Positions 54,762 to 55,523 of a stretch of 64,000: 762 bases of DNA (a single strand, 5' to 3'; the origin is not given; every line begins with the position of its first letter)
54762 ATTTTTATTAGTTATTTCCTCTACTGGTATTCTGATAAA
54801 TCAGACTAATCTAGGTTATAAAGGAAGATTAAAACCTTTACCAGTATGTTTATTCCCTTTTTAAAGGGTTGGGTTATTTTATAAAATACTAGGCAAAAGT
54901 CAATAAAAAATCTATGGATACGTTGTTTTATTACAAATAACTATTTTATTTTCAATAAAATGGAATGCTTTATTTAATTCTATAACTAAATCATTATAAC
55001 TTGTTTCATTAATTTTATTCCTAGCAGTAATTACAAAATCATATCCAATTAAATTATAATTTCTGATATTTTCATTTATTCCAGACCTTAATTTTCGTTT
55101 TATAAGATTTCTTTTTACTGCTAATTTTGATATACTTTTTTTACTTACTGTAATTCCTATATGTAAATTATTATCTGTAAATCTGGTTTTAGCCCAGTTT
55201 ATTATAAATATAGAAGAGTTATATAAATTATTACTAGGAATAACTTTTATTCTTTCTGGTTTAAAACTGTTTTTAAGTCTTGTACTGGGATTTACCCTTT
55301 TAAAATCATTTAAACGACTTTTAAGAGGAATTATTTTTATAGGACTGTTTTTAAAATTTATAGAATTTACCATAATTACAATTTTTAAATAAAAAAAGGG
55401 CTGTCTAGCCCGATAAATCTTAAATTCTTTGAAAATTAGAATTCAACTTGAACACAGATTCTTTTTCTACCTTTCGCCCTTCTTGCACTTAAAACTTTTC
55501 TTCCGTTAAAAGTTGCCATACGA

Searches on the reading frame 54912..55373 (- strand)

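Call 102: search_protein_families(library=pfam, proteins=[window:54912-55373:-], max_evalue=0.001)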
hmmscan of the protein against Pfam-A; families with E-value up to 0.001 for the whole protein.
window:54912-55373:- (153 aa): 1 family
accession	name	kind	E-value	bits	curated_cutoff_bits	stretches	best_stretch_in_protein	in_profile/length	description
PF00825.24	Ribonuclease_P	-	1.8e-15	57.3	22.3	1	44-138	16-106/109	Ribonuclease P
